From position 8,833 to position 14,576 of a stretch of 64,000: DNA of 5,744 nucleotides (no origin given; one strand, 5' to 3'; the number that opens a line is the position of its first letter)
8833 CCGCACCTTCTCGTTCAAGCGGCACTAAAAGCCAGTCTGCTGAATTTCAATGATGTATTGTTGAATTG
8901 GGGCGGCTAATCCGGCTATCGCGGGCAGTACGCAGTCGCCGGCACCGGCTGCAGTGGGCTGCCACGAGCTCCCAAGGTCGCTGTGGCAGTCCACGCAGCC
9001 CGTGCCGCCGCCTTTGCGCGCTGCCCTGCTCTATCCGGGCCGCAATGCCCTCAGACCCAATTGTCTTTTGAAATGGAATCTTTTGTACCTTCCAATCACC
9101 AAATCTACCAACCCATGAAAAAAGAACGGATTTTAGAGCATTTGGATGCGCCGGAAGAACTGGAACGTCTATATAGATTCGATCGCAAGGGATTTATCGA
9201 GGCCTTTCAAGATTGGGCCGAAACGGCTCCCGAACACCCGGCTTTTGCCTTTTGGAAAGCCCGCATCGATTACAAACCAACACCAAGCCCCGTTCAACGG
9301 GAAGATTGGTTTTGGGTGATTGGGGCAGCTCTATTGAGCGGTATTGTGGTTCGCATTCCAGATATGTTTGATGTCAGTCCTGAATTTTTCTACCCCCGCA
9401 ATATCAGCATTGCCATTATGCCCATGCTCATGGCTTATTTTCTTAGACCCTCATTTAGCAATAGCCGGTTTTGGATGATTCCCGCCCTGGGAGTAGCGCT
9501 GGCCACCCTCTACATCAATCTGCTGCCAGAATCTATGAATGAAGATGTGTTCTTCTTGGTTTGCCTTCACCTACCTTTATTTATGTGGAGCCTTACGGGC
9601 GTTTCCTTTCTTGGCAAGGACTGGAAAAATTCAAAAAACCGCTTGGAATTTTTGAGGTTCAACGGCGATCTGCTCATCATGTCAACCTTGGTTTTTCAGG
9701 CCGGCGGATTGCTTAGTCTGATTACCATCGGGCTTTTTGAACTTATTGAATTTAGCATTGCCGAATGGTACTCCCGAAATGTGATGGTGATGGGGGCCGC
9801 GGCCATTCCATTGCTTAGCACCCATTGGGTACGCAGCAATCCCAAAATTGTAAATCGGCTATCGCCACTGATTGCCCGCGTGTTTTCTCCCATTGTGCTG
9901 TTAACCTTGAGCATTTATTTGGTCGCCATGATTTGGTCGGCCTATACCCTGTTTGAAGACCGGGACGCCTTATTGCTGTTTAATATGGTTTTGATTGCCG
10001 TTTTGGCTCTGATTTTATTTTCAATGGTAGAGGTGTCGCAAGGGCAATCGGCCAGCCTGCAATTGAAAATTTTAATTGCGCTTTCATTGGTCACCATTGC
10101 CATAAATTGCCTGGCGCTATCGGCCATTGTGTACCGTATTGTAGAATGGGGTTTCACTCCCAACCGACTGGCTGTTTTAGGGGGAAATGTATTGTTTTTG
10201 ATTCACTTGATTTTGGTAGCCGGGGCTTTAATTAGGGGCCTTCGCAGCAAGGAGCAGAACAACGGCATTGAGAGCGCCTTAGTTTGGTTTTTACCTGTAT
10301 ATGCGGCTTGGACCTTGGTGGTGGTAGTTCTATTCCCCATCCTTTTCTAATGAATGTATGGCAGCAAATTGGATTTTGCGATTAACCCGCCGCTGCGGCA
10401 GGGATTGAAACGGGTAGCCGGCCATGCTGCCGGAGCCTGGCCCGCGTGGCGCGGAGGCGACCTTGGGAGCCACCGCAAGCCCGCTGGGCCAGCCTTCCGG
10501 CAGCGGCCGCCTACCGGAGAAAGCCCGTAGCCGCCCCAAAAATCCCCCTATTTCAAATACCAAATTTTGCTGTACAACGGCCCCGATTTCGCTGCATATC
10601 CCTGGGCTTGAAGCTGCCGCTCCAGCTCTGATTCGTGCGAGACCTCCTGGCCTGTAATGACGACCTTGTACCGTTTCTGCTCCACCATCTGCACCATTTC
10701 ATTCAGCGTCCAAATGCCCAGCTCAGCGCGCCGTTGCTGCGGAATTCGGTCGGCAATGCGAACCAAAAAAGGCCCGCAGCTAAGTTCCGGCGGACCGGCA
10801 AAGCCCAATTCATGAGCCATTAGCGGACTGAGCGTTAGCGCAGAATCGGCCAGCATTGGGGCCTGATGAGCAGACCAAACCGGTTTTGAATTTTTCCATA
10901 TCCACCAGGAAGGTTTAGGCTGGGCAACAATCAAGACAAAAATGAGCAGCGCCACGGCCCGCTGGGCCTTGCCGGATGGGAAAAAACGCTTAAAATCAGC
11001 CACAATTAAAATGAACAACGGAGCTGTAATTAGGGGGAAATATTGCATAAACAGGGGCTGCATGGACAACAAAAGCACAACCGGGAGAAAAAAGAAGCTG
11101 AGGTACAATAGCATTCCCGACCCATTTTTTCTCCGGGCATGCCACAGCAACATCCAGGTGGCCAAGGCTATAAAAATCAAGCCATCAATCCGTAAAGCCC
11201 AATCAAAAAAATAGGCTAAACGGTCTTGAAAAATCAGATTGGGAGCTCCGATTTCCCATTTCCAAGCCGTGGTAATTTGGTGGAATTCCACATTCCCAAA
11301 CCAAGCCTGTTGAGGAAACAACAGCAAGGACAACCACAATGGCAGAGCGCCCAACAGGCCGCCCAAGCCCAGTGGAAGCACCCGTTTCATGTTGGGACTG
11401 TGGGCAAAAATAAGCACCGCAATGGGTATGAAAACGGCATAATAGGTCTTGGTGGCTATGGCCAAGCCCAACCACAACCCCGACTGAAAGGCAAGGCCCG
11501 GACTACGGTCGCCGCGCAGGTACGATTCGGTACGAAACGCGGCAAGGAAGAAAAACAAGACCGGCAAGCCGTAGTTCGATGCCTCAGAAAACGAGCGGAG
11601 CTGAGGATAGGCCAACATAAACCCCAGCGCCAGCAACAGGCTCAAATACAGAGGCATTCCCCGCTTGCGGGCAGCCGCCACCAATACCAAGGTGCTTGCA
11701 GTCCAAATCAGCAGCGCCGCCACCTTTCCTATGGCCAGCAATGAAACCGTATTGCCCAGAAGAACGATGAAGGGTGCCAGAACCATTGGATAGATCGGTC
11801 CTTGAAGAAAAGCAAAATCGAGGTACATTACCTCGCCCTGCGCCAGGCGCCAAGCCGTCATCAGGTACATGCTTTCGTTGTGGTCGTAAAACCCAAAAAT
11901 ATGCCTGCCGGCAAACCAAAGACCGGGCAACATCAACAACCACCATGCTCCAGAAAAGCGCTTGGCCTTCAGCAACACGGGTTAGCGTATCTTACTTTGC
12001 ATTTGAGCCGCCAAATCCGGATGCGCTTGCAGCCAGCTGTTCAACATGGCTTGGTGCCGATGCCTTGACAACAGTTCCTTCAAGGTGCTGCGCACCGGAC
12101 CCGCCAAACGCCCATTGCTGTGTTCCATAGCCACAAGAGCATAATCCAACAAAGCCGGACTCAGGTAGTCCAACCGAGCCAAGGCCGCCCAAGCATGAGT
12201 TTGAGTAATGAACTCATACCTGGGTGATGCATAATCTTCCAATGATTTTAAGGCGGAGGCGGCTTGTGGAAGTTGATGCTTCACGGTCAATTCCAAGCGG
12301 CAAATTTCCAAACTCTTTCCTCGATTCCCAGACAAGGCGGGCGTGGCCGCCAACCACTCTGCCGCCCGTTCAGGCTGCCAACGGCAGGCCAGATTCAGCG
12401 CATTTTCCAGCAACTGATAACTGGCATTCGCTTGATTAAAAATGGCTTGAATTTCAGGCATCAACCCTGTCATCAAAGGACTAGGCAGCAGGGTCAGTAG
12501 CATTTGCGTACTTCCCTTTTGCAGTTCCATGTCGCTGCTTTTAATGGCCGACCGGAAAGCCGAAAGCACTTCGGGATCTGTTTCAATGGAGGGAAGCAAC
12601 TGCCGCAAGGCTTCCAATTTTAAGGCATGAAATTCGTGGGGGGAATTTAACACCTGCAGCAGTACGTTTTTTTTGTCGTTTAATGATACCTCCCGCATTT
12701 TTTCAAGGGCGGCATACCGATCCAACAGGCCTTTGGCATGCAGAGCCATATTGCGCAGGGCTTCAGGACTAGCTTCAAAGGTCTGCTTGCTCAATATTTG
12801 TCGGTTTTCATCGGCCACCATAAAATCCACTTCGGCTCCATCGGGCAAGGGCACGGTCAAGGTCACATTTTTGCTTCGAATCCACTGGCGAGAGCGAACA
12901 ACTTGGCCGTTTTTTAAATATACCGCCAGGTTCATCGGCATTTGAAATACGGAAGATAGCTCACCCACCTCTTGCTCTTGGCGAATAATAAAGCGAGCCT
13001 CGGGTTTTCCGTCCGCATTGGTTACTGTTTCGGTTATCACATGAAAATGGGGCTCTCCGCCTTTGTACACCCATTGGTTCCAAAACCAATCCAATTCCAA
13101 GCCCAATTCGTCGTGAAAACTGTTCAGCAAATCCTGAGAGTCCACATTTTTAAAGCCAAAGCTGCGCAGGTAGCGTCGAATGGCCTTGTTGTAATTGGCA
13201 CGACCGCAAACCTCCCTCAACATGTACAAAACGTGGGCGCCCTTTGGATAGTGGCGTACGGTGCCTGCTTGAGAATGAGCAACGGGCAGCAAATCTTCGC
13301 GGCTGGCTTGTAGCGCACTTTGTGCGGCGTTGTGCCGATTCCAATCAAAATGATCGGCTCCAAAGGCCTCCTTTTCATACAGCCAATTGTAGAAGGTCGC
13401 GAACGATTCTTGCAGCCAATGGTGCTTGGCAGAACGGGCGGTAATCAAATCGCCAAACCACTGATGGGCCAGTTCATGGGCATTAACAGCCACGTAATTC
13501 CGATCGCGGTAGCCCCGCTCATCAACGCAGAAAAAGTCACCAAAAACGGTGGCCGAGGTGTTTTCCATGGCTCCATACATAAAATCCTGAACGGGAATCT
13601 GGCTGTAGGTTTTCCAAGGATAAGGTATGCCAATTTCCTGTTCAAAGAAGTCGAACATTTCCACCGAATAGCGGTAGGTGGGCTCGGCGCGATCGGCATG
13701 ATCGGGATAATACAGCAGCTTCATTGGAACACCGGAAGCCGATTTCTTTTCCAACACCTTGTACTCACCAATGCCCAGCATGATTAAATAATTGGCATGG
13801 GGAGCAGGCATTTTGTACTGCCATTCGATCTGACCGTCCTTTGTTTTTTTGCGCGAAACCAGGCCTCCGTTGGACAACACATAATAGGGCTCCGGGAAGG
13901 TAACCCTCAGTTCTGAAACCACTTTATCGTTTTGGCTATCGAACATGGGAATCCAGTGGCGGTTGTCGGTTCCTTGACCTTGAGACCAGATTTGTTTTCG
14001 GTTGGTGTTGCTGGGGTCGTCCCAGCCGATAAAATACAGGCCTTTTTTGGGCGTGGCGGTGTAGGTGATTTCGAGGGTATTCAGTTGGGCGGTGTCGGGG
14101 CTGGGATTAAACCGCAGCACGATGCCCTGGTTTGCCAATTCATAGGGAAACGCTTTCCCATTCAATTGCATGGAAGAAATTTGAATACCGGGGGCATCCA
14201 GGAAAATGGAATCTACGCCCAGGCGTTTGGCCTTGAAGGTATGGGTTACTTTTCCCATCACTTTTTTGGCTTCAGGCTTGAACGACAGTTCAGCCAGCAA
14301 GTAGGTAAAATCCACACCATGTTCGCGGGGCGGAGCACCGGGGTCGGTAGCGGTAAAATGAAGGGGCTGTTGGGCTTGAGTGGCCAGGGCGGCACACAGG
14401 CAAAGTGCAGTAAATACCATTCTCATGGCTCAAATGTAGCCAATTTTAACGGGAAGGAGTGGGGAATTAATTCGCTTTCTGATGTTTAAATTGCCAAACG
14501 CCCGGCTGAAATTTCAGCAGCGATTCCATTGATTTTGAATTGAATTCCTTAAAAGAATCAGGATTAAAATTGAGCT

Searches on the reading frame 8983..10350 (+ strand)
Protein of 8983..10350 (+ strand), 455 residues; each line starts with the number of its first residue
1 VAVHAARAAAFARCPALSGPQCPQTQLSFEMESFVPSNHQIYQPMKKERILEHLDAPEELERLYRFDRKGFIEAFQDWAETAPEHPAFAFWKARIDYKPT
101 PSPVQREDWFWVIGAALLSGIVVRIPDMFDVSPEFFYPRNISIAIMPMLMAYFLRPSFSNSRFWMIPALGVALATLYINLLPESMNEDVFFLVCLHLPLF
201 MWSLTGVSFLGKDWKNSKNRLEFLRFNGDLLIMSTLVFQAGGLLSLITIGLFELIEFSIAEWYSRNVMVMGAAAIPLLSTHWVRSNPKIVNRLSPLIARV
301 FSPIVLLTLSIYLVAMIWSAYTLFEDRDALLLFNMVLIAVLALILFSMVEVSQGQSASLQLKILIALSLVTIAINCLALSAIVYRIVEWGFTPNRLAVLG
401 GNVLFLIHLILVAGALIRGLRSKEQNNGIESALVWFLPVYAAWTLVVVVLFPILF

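Call 41: search_protein_families(library=pfam, proteins=[window:8983-10350:+])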
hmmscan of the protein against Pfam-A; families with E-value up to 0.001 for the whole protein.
window:8983-10350:+ (455 aa): 0 families

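Call 42: find_related_loci(query=window:9100-10347:+, collection=metagenome_contigs, flank=4000)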
Query window:9100-10347:+ (416 aa) in metagenome_contigs; peptide patterns used: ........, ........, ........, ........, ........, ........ (x = any residue, [..] = any of these).
115 stretches matched a pattern; 1 encode a relative of the query (tblastn E <= 1e-3); 1 distinct loci.
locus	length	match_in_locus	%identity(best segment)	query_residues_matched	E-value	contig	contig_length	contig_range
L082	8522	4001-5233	98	6-416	0e+0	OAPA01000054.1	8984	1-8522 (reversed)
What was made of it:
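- Tried and rejected: The metagenome scan for orthologous loci returned one locus (call 42).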

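Call 71: search_protein_families(library=pfam, proteins=[window:9073-10350:+], max_evalue=0.01)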
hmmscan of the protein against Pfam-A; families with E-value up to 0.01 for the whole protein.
window:9073-10350:+ (425 aa): 0 families

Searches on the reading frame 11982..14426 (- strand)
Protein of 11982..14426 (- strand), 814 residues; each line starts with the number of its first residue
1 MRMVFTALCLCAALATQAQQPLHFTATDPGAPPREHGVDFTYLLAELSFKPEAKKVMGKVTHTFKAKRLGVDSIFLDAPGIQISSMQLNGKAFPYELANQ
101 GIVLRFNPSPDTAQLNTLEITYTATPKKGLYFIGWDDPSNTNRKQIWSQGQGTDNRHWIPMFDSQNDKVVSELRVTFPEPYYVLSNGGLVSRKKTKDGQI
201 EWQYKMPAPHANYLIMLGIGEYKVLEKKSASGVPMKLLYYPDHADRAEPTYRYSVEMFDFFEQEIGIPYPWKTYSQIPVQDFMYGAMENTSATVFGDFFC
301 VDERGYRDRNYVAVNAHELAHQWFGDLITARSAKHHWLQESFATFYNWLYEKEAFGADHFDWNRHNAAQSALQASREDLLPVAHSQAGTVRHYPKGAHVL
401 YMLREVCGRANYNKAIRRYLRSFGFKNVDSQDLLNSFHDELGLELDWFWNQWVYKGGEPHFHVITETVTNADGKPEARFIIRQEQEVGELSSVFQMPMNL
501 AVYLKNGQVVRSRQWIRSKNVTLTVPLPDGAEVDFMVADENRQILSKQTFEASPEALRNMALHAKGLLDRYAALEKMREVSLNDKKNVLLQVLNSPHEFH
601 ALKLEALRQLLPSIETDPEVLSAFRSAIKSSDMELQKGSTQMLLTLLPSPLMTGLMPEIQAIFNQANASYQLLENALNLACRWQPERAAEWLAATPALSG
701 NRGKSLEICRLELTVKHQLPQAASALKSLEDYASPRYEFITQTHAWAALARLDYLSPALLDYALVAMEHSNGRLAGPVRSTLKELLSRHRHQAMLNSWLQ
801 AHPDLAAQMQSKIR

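Call 59: search_protein_families(library=pfam, proteins=[window:11982-14426:-], max_evalue=0.00001)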
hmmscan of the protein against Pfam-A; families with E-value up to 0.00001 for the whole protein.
window:11982-14426:- (814 aa): 2 families
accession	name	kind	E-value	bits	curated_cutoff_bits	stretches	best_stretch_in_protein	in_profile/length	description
PF01433.26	Peptidase_M1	-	2.5e-39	135.6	27.7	1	254-452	6-218/218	Peptidase family M1 domain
PF17900.6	Peptidase_M1_N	-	4.5e-18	66.4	25.8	1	47-214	9-186/186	Peptidase M1 N-terminal domain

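Call 60: find_homologous_proteins(query=window:11982-14426:-, max_evalue=1e-100)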
Query window:11982-14426:- (814 aa): 3367 proteins with E <= 1e-100 among 8000 candidates; the best 120 are listed.
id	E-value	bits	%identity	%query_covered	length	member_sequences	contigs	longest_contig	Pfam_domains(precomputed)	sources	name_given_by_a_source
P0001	0.0e+0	1855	98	100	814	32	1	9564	PF17900.7,PF01433.27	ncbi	ncbi:MAG: M1 family metallopeptidase [Flavobacteriales bacterium]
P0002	0.0e+0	1674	88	100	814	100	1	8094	PF17900.7,PF01433.27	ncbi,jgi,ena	-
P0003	0.0e+0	1531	81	100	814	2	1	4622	PF17900.7,PF01433.27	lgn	-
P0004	0.0e+0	1531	81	100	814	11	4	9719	PF17900.7,PF01433.27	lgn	-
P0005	1.6e-284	964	54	99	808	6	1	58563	PF17900.7,PF13646.13,PF01433.27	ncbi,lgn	-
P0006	1.2e-250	852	51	99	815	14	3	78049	PF17900.7,PF01433.27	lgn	-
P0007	1.6e-249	848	50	98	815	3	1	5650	PF17900.7,PF01433.27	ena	-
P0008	9.2e-242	823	48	100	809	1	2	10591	PF17900.7,PF01433.27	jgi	jgi:aminopeptidase N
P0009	1.3e-238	812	47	100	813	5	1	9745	PF17900.7,PF01433.27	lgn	-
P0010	1.3e-236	806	47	98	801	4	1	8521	PF17900.7,PF01433.27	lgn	-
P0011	3.7e-231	788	46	98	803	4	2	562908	PF17900.7,PF01433.27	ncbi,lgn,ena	-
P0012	5.4e-231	787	47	97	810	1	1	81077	PF17900.7,PF01433.27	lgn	-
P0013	9.5e-231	786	47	97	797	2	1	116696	PF17900.7,PF13646.13,PF01433.27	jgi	jgi:aminopeptidase N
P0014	3.3e-230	784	46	98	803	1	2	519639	PF17900.7,PF01433.27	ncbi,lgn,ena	-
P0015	9.3e-230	783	46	98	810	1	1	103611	PF17900.7,PF01433.27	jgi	jgi:aminopeptidase N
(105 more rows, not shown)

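Call 61: find_encoding_contigs(protein=P0002, flank=10000, max_places=3)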
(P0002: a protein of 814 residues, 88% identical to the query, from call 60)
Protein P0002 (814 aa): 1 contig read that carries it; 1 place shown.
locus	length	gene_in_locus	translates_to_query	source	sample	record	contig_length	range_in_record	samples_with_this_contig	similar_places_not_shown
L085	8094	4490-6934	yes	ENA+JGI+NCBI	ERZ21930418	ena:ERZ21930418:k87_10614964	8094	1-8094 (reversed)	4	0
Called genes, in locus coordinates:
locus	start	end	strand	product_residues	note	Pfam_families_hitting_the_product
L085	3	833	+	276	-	?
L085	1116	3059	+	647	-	PF00005:ABC_tran, PF00931:NB-ARC (faint), PF02367:TsaE (faint), PF13175:AAA_15 (faint), PF13476:AAA_23 (faint), PF13304:AAA_21 (faint), PF12848:ABC_tran_Xtn, PF00005:ABC_tran, +1 more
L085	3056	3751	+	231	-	PF00975:Thioesterase, PF12697:Abhydrolase_6 (weak)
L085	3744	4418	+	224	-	PF01648:ACPS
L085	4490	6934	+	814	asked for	PF17900:Peptidase_M1_N, PF01433:Peptidase_M1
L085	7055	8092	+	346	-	?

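Call 62: find_encoding_contigs(protein=P0004, flank=10000, max_places=3)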
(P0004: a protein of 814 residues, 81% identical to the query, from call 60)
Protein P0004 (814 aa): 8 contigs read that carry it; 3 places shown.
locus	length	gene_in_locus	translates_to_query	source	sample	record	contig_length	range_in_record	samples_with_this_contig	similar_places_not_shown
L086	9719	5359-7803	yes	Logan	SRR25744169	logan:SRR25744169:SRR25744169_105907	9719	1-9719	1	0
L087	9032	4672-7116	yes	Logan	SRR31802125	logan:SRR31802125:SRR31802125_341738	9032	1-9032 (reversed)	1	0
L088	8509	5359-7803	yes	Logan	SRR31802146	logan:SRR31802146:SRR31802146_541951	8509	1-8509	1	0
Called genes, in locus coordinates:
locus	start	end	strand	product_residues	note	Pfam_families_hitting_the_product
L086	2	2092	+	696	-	?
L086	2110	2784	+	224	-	PF00975:Thioesterase, PF12697:Abhydrolase_6 (faint)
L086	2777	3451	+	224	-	PF01648:ACPS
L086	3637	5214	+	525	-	PF13576:Pentapeptide_3 (weak)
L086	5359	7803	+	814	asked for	PF17900:Peptidase_M1_N, PF01433:Peptidase_M1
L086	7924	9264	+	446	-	-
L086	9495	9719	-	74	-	?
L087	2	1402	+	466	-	?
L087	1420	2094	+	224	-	PF00975:Thioesterase, PF12697:Abhydrolase_6 (faint)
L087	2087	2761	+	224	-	PF01648:ACPS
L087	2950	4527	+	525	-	PF13576:Pentapeptide_3 (weak)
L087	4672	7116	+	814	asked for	PF17900:Peptidase_M1_N, PF01433:Peptidase_M1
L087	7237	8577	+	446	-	-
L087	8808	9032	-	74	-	?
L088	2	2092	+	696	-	?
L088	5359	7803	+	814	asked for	PF17900:Peptidase_M1_N, PF01433:Peptidase_M1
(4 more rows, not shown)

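Call 63: find_encoding_contigs(protein=P0005, flank=10000, max_places=2)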
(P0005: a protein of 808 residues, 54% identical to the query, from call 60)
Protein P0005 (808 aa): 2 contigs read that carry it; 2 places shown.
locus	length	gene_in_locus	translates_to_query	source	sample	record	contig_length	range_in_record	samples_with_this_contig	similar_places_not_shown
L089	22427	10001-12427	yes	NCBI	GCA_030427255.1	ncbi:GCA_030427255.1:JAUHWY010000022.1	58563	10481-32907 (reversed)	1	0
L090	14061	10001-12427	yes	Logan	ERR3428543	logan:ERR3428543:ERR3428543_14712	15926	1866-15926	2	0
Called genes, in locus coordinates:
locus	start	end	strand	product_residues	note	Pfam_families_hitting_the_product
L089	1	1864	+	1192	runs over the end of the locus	-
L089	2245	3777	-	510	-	PF04244:DPRP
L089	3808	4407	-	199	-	PF04250:DUF429 (faint)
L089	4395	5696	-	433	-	PF00875:DNA_photolyase, PF03441:FAD_binding_7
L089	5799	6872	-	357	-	PF00534:Glycos_transf_1 (weak), PF13692:Glyco_trans_1_4 (weak), PF26337:Gtf3_C (weak)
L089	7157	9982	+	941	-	PF00675:Peptidase_M16, PF05193:Peptidase_M16_C, PF00675:Peptidase_M16, PF05193:Peptidase_M16_C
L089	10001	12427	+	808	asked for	PF13646:HEAT_2 (faint), PF17900:Peptidase_M1_N, PF01433:Peptidase_M1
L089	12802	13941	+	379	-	PF13173:AAA_14, PF13635:DUF4143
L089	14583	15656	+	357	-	PF17078:SHE3 (faint)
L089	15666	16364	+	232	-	PF00691:OmpA (weak)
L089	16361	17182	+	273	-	-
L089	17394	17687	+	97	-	-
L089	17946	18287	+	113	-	PF01909:NTP_transf_2, PF18765:Polbeta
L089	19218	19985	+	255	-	PF20217:DUF6577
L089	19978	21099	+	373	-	PF08843:AbiEii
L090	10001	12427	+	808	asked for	PF13646:HEAT_2 (faint), PF17900:Peptidase_M1_N, PF01433:Peptidase_M1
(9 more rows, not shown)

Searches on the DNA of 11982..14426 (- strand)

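Call 79: search_with_rna_model(model_id=R2, sources=[L009, L073, L083, L084, L007, L012, L055, L058, L002, L089], max_evalue=1, filters=off, show_alignments=4)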
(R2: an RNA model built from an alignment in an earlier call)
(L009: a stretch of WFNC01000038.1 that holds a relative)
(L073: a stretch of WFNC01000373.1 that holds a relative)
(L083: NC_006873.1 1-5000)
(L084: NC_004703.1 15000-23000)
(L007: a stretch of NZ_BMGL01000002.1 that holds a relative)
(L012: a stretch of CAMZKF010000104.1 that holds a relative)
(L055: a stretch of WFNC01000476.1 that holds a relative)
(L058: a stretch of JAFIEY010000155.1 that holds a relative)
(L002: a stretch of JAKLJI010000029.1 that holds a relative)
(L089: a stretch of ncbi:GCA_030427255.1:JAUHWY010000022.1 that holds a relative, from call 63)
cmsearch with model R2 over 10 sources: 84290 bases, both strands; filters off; matches with E-value up to 1: 1.
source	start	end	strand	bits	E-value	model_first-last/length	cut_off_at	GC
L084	3658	3728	-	14.3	0.97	1-57/57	no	0.56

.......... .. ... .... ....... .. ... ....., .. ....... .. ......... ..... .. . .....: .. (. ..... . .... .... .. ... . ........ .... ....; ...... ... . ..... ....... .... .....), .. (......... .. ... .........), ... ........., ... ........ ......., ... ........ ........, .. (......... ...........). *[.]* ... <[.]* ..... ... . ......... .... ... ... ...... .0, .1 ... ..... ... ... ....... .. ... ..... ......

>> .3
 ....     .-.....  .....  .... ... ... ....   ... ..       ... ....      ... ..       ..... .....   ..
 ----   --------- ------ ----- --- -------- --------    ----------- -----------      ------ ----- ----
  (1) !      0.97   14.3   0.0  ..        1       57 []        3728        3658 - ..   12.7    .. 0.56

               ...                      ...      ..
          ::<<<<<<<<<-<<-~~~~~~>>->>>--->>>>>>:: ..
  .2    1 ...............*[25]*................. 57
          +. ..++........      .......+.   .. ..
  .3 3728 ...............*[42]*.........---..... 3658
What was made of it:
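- On Flavo-1 (RF01705): The reciprocal base-only model is only weakly supportive: 14.3 bits, E about 1, but the hit falls exactly on a seed member (call 79).
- The best hit of a base-only model in 84 kb is a seed member on plasmid p5482 (call 79).
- Tried and rejected: It was too narrow to recover AT-rich members (call 79).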
